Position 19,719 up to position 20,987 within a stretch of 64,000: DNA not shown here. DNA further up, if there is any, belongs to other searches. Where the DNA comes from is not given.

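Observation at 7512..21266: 13-gene, ~13.7-kb operon built around a C-glycoside-deglycosidase-like alpha/beta pair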

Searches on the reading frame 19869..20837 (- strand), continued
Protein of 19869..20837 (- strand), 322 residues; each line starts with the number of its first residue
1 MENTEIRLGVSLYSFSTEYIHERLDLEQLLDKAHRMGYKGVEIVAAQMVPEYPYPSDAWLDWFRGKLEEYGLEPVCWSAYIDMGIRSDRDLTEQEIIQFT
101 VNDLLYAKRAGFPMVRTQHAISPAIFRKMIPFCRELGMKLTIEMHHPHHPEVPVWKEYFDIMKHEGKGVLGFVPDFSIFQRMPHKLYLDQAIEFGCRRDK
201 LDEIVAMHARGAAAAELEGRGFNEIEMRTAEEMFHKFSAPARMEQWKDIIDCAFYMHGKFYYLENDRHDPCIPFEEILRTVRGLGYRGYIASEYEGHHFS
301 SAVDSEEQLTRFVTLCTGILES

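Call 94: search_protein_families(library=pfam, proteins=[L153:6115-7728:-, L153:12174-14363:+, L153:14927-16861:-, L153:5145-5981:-, L157:3917-6265:+, L157:6368-7120:+, L157:7227-8267:-, L157:8251-9171:+, L157:11719-12606:-, L157:13767-15440:-], max_evalue=0.0001)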
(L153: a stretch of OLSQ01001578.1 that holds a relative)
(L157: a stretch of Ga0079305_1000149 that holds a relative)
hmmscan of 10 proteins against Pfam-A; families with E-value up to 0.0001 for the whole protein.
L153:6115-7728:- (537 aa): 2 families
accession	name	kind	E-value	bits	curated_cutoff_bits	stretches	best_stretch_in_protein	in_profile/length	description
PF13556.12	HTH_30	-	1.7e-15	57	27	1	456-513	1-58/59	PucR C-terminal helix-turn-helix domain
PF17853.6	GGDEF_2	-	5.4e-05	23.8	24.5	1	295-401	10-114/116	GGDEF-like domain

L153:12174-14363:+ (729 aa): 27 families (the best 25 are shown)
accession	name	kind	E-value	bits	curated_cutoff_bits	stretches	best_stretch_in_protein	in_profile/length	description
PF07992.20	Pyr_redox_2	-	3e-38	132.3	26.1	2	338-629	2-291/291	Pyridine nucleotide-disulphide oxidoreductase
PF13510.11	Fer2_4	-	1.6e-22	79.8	22.8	1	24-99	3-81/82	2Fe-2S iron-sulfur cluster binding domain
PF14691.11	Fer4_20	-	3.7e-16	59.4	25.8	1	246-324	31-112/113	Dihydroprymidine dehydrogenase domain II, 4Fe-4S cluster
PF00070.33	Pyr_redox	-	2.6e-14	53.9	22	1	338-372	1-35/82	Pyridine nucleotide-disulphide oxidoreductase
PF13450.12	NAD_binding_8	-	2.8e-13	50.4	21.9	1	341-377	1-37/68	NAD(P)-binding Rossmann-like domain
PF01266.30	DAO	-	4.8e-12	46.5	27.9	1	338-373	1-36/353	FAD dependent oxidoreductase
PF10588.14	NADH-G_4Fe-4S_3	-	1.7e-11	43.9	27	1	106-142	1-37/40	NADH-ubiquinone oxidoreductase-G iron-sulfur binding region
PF13738.12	Pyr_redox_3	-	2.5e-11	43.8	30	1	421-613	127-305/305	Pyridine nucleotide-disulphide oxidoreductase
PF01946.23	Thi4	-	1.7e-08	34.4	26.2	1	338-378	19-60/235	Thi4 family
PF22117.2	Fer4_Nqo3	-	2.3e-08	34.5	27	1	164-226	7-66/67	NADH-quinone oxidoreductase subunit 3, ferredoxin-like domain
PF12831.13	FAD_oxidored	-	2.3e-07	30.9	27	1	339-385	2-48/416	FAD dependent oxidoreductase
PF01494.25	FAD_binding_3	-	2.9e-07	30.5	22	0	339-369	4-34/349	FAD binding domain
PF02826.25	2-Hacid_dh_C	-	6.1e-07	29.4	25.1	0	321-418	19-117/178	D-isomer specific 2-hydroxyacid dehydrogenase, NAD binding domain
PF00037.32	Fer4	-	6.9e-07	29.3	21.1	1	208-226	5-23/24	4Fe-4S binding domain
PF12838.12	Fer4_7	-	1.1e-06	29.4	27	1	167-225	1-52/52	4Fe-4S dicluster domain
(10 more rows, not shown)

L153:14927-16861:- (644 aa): 0 families

L153:5145-5981:- (278 aa): 1 family
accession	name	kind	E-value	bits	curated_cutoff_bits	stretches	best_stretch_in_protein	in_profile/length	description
PF02661.23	Fic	-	2.9e-19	70.1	24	1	108-212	1-93/93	Fic/DOC family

L157:3917-6265:+ (782 aa): 2 families
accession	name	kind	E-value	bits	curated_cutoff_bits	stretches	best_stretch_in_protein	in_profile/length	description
PF00122.25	E1-E2_ATPase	-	8.2e-48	162.8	28.1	1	262-449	1-180/181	E1-E2 ATPase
PF00702.32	Hydrolase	-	4e-31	109.3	26.4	1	467-685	2-191/191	haloacid dehalogenase-like hydrolase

L157:6368-7120:+ (250 aa): 1 family
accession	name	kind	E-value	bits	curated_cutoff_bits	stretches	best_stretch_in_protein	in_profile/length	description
PF04402.19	SIMPL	-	1.2e-43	150.2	25.2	1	36-248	1-205/205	Protein of unknown function (DUF541)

L157:7227-8267:- (346 aa): 0 families

L157:8251-9171:+ (306 aa): 2 families
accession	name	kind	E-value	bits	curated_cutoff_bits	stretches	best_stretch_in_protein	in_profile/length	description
PF18075.7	FtsX_ECD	-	2.1e-18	67.1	23.5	1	59-145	1-87/96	FtsX extracellular domain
PF02687.27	FtsX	-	1.2e-15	58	25.5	1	186-302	2-118/120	FtsX-like permease C-terminal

L157:11719-12606:- (295 aa): 0 families

L157:13767-15440:- (557 aa): 2 families
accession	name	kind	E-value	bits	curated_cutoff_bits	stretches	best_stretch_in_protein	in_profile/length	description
PF13556.12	HTH_30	-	1.4e-17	63.6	27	1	477-535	1-59/59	PucR C-terminal helix-turn-helix domain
PF17853.6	GGDEF_2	-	1.5e-11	45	24.5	1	311-421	9-116/116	GGDEF-like domain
